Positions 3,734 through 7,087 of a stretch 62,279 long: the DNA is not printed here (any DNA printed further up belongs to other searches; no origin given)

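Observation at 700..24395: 24-kb surface-glycan island unusually rich in GT-C membrane glycosyltransferases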

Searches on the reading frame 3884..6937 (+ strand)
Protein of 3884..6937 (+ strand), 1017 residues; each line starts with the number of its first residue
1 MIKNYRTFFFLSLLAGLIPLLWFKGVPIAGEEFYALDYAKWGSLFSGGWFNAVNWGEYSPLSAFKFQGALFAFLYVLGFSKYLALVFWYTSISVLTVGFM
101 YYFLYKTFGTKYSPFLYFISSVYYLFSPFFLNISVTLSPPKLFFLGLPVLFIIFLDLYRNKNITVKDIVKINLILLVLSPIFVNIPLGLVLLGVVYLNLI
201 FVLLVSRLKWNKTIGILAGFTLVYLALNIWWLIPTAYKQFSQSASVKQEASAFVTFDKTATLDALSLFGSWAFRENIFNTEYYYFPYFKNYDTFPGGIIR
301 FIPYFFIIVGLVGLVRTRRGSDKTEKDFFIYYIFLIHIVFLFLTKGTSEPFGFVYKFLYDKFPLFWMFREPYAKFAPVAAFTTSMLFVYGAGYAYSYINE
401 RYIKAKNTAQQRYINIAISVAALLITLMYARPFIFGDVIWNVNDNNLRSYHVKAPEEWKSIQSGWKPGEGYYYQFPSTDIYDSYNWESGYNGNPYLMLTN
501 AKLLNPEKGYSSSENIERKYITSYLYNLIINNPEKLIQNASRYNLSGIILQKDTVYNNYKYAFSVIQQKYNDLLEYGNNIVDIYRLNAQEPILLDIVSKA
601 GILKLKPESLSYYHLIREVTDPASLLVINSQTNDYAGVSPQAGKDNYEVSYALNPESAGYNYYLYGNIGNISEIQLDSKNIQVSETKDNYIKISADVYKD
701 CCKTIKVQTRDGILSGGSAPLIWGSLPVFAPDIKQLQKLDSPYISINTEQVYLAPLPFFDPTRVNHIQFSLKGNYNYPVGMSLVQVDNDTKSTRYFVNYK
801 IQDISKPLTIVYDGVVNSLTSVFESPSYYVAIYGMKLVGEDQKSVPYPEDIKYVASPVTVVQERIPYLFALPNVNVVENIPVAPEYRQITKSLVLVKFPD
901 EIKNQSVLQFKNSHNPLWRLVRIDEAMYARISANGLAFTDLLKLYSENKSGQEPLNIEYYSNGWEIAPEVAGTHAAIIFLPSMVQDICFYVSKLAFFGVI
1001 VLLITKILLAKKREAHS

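Call 3: search_protein_families(library=pfam, proteins=[window:3884-6937:+], max_evalue=0.01)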
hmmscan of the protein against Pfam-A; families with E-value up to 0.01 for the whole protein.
window:3884-6937:+ (1017 aa): 0 families

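Call 8: search_protein_families(library=ncbifam, proteins=[window:3884-6937:+], max_evalue=0.01)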
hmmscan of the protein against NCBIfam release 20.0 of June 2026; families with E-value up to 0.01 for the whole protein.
window:3884-6937:+ (1017 aa): 1 family
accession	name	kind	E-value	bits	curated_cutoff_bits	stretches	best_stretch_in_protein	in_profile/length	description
NF052559.1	MthAcHydAcmB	equivalog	0.0049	15.7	550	1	376-429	115-167/391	methyl acetate hydrolase AcmB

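Call 15: search_solved_structures(query=window:3884-6937:+, max_evalue=1)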
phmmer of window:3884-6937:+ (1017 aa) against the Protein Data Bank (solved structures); distinct sequences matched with E-value up to 1: 2.
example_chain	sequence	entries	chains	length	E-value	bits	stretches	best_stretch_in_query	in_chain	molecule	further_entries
1v5j_A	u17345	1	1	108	0.85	10.7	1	960-1001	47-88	KIAA1355 protein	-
7p4i_A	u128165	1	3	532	0.99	10.5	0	157-269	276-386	Neutral amino acid transporter A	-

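Call 18: find_homologous_proteins(query=window:3884-6937:+, max_evalue=0.001)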
Query window:3884-6937:+ (1017 aa): 15 proteins with E <= 0.001 among 8000 candidates.
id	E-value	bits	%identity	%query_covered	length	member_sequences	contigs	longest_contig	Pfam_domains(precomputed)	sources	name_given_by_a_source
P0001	0.0e+0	1336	59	98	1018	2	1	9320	-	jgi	-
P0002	6.5e-210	718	38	99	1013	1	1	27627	-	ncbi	-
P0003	1.2e-190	654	34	100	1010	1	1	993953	-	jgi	jgi:hypothetical protein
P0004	5.8e-152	526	32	99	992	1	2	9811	-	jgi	-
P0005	1.3e-139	485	31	98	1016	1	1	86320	-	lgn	-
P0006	1.5e-137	478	32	99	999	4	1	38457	-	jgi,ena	-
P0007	2.1e-136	475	33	96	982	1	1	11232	-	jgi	jgi:hypothetical protein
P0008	9.2e-121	423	30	98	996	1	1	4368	-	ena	-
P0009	2.8e-106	375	28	97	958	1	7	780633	-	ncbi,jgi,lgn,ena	jgi:hypothetical protein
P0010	1.5e-88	316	28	97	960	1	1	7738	-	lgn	-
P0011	6.7e-28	115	29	47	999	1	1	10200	PF11847.14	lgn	-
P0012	1.3e-16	78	25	45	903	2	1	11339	PF11847.14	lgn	-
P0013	5.3e-16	76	26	47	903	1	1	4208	-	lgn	-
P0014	1.8e-10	58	25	47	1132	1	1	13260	-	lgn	-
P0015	1.1e-5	42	23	47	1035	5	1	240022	PF11847.14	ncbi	ncbi:MAG: alpha-(1-_3)-arabinofuranosyltransferase family protein [Patescibacteria group bacterium]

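Call 19: find_encoding_contigs(protein=P0003, flank=10000, max_places=2)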
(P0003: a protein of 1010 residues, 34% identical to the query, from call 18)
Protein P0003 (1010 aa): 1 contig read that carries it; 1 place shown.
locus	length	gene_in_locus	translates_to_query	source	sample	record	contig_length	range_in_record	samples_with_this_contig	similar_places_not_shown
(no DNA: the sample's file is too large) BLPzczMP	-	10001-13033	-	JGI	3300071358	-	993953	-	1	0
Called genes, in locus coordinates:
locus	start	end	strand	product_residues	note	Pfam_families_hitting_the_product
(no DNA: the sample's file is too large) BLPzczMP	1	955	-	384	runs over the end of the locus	PF00534:Glycos_transf_1, PF13692:Glyco_trans_1_4, PF20706:GT4-conflict (weak)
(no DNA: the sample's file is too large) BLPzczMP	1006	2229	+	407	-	PF01943:Polysacc_synt, PF13440:Polysacc_synt_3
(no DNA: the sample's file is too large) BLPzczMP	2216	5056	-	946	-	PF04932:Wzy_C, PF02366:PMT, PF13231:PMT_2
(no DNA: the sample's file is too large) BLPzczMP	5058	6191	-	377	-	PF00534:Glycos_transf_1, PF13692:Glyco_trans_1_4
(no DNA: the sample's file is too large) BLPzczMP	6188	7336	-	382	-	PF13439:Glyco_transf_4, PF13477:Glyco_trans_4_2 (weak), PF13579:Glyco_trans_4_4, PF00534:Glycos_transf_1, PF13692:Glyco_trans_1_4, PF20706:GT4-conflict (weak)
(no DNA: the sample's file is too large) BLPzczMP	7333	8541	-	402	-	PF13692:Glyco_trans_1_4, PF00534:Glycos_transf_1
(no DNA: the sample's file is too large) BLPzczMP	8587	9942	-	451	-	-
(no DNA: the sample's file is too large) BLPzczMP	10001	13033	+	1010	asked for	-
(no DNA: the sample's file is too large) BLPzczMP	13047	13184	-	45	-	-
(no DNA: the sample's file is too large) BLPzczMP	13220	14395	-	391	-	PF00534:Glycos_transf_1, PF13692:Glyco_trans_1_4 (weak)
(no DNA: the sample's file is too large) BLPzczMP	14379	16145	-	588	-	PF13522:GATase_6, PF13537:GATase_7, PF00733:Asn_synthase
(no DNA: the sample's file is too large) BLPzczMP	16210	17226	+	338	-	PF00535:Glycos_transf_2, PF13641:Glyco_tranf_2_3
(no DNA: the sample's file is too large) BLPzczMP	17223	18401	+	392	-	PF00534:Glycos_transf_1, PF13692:Glyco_trans_1_4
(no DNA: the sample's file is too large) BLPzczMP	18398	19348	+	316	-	PF00535:Glycos_transf_2, PF10111:Glyco_tranf_2_2 (faint)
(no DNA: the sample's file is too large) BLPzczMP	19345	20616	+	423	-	PF13439:Glyco_transf_4, PF13579:Glyco_trans_4_4 (weak), PF20706:GT4-conflict (weak), PF00534:Glycos_transf_1, PF13692:Glyco_trans_1_4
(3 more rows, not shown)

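Call 20: find_encoding_contigs(protein=P0009, flank=10000, max_places=2)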
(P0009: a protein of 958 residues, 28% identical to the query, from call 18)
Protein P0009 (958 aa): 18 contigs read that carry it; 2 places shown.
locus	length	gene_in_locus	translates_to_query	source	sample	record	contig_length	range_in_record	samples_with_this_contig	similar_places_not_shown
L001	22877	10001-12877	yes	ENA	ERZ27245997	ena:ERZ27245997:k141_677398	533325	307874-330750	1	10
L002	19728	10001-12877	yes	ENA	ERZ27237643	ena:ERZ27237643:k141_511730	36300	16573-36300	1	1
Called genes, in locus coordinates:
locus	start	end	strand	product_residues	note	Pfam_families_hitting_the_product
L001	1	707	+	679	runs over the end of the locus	-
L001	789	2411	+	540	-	-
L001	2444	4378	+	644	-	-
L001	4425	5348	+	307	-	-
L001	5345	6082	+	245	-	PF01209:Ubie_methyltran (weak), PF13489:Methyltransf_23, PF13847:Methyltransf_31, PF08241:Methyltransf_11, PF08242:Methyltransf_12, PF13649:Methyltransf_25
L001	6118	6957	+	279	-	-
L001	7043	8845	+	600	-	PF13522:GATase_6, PF13537:GATase_7, PF00733:Asn_synthase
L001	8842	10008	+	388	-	PF00534:Glycos_transf_1, PF13692:Glyco_trans_1_4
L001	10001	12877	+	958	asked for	-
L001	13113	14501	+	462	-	-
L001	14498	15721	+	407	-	PF00534:Glycos_transf_1 (weak), PF13692:Glyco_trans_1_4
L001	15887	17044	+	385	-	PF13439:Glyco_transf_4, PF13477:Glyco_trans_4_2, PF13579:Glyco_trans_4_4, PF20706:GT4-conflict, PF00534:Glycos_transf_1, PF13692:Glyco_trans_1_4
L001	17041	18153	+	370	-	PF13439:Glyco_transf_4 (faint), PF00534:Glycos_transf_1, PF13692:Glyco_trans_1_4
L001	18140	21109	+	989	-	PF04932:Wzy_C, PF02366:PMT, PF03901:Glyco_transf_22 (weak), PF13231:PMT_2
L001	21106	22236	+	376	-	PF13439:Glyco_transf_4 (weak), PF00534:Glycos_transf_1, PF13692:Glyco_trans_1_4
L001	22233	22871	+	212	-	PF02397:Bac_transf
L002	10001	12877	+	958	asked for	-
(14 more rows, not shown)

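Call 21: find_encoding_contigs(protein=P0002, flank=10000, max_places=2)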
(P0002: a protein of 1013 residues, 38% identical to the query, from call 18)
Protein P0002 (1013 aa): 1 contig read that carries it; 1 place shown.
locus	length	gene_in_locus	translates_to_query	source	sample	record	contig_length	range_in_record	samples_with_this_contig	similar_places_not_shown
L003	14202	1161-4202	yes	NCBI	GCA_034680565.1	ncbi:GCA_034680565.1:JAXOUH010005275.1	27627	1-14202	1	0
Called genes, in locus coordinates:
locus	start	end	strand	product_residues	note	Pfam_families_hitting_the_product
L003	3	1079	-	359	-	?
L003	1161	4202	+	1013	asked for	-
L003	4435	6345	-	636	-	-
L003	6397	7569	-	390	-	-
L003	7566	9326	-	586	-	PF13522:GATase_6, PF13537:GATase_7, PF00733:Asn_synthase, PF24167:DUF7411 (weak)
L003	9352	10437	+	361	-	PF00535:Glycos_transf_2, PF13641:Glyco_tranf_2_3 (weak)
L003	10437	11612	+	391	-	PF00534:Glycos_transf_1, PF13692:Glyco_trans_1_4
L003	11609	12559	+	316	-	PF00535:Glycos_transf_2, PF10111:Glyco_tranf_2_2 (weak), PF13641:Glyco_tranf_2_3 (faint)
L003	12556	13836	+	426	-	PF13439:Glyco_transf_4, PF20706:GT4-conflict (faint), PF00534:Glycos_transf_1, PF13692:Glyco_trans_1_4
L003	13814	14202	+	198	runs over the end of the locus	PF13489:Methyltransf_23, PF07021:MetW (faint), PF13847:Methyltransf_31 (weak), PF08241:Methyltransf_11, PF13649:Methyltransf_25 (faint)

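Call 38: predict_structure(alignment_id=A1)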
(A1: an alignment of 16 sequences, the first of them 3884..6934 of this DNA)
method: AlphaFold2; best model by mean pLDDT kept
length: 1017 residues; sequences in the alignment: 16
mean_pLDDT: 84.4   pTM: 0.81
mean pLDDT of the five models: 84.4, 82.3, 80.7, 79.0, 77.5
residues with pLDDT >= 90: 313; 70-90: 594; 50-70: 105; < 50: 5
segments of 3 or more residues with pLDDT < 50: none
pLDDT, mean of each block of 10 residues (from residue 1): 79 94 86 84 85 82 90 94 93 96 92 89 91 86 95 91 86 93 92 95 84 88 92 85 69 65 81 62 76 85 88 73 68 93 88 87 84 92 93 76 61 77 88 89 73 87 86 83 79 80 76 73 88 88 90 79 90 92 82 86 89 88 86 88 85 73 87 84 69 66 83 86 76 75 83 90 89 86 86 82 83 81 88 78 70 87 90 71 88 93 87 92 94 91 91 92 91 93 90 87 80 66
secondary structure, 60 per line:
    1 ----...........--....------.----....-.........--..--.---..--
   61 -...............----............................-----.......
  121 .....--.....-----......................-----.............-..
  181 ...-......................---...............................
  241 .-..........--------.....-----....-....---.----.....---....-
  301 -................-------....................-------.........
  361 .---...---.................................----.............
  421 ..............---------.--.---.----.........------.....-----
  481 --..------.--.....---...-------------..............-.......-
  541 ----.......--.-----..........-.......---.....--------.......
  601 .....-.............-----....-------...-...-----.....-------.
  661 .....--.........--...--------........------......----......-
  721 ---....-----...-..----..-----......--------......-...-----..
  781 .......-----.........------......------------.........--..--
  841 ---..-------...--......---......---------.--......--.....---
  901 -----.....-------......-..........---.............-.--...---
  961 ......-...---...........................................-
elements in order (helices of 4 or more, strands of 3 or more residues): H5-15 H18-21 H33-36 H38-46 H62-76 H81-108 H114-125 H128-132 H138-159 H165-177 H179-183 H185-206 H210-241 H243-252 H261-265 H271-274 H288-292 H296-299 H302-317 H325-344 H352-361 H371-403 H408-434 H456-464 E471-475 H494-498 E502-504 H518-531 H533-539 E545-551 H560-569 E574-577 E581-585 E594-598 E602-605 H607-619 E625-628 E636-638 E640-642 E648-652 E660-665 E671-676 E679-681 E690-694 E704-709 E714-719 E724-727 E750-755 E764-769 E771-773 E779-787 E793-801 E808-813 E826-834 E853-855 E858-863 E867-872 E885-890 E893-897 E906-910 E918-923 H925-934 H938-950 E955-957 E961-966 E974-979 H980-1016

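Call 42: fold_search(model_id=the predicted structure, library=pdb)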
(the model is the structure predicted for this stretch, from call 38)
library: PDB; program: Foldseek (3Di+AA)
matches with E <= 10: 821; with E <= 0.001: 13
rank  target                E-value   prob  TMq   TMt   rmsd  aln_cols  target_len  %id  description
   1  6wby                  7.9e-17  1.00  0.47  0.39  19.5      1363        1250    9  Single-Particle Cryo-EM Structure of Arabinofuranosyltransferase AftD from Mycobacteria, Mutant R1389S Class 2 (released 2020-05-13)
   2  6w98_A                1.2e-16  1.00  0.47  0.38  21.4      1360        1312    9  Single-Particle Cryo-EM Structure of Arabinofuranosyltransferase AftD from Mycobacteria (released 2020-05-13)
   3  6wbx                  1.3e-16  1.00  0.45  0.37  22.1      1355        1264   10  Single-Particle Cryo-EM Structure of Arabinofuranosyltransferase AftD from Mycobacteria, Mutant R1389S Class 1 (released 2020-05-13)
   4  8pn9_A                6.4e-06  1.00  0.29  0.42  12.1       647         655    9  Structure of human oligosaccharyltransferase OST-A complex bound to NGI-1 (released 2024-05-08)
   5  8age_A                2.9e-05  1.00  0.28  0.40  12.3       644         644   10  Structure of yeast oligosaccharylransferase complex with acceptor peptide bound (released 2022-12-07)
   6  6gxc_A                4.9e-05  1.00  0.26  0.35  20.1       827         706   11  Bacterial oligosaccharyltransferase PglB in complex with an inhibitory peptide and a reactive lipid-linked oligosaccha (released 2018-11-14)
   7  8agb_A                5.3e-05  1.00  0.30  0.43  13.4       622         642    9  Structure of yeast oligosaccharylransferase complex with lipid-linked oligosaccharide bound (released 2022-12-07)
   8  7kwb_A                6.3e-05  0.98  0.09  0.17  21.0       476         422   10  Surface glycan-binding protein B from Bacteroides thetaiotaomicron (released 2021-02-17)
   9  6s7o_A                6.8e-05  1.00  0.30  0.43  13.5       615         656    8  Cryo-EM structure of human oligosaccharyltransferase complex OST-A (released 2019-12-18)
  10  8if8_B                1.2e-04  1.00  0.29  0.43   9.8       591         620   10  Arabinosyltransferase AftA (released 2023-05-31)
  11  3rce_A                1.2e-04  1.00  0.27  0.38  20.3       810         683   11  Bacterial oligosaccharyltransferase PglB (released 2011-06-15)
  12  8if8_C                2.1e-04  1.00  0.30  0.47   8.4       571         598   11  Arabinosyltransferase AftA (released 2023-05-31)
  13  7vrn_B                6.5e-04  0.89  0.07  0.15  21.6       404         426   11  Structure of infectious bursal disease virus Gt strain (released 2022-03-30)
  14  7kwb_B                1.4e-03  0.60  0.08  0.16  20.7       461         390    9  Surface glycan-binding protein B from Bacteroides thetaiotaomicron (released 2021-02-17)
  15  3fbm                  2.0e-03  0.60  0.07  0.14  21.3       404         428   10  D431N Mutant VP2 Protein of Infectious Bursal Disease Virus; Derived T=1 Particles (released 2009-01-13)
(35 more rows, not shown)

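Call 43: find_encoding_contigs(protein=P0001, flank=10000, max_places=3)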
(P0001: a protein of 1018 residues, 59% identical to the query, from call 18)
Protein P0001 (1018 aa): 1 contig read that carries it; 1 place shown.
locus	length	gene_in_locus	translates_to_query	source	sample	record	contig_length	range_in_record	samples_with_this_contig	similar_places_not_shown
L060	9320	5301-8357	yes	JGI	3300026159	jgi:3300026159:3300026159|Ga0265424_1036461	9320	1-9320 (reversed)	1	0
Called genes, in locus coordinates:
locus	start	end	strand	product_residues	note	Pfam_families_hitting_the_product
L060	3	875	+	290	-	?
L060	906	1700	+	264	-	-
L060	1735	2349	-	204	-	PF13489:Methyltransf_23, PF08241:Methyltransf_11, PF08242:Methyltransf_12 (weak)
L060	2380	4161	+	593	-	PF13522:GATase_6, PF13537:GATase_7, PF00733:Asn_synthase, PF24167:DUF7411 (faint)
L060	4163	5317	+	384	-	PF00534:Glycos_transf_1, PF13692:Glyco_trans_1_4 (weak)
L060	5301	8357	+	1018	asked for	-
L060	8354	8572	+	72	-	-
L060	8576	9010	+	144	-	-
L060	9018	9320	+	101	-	?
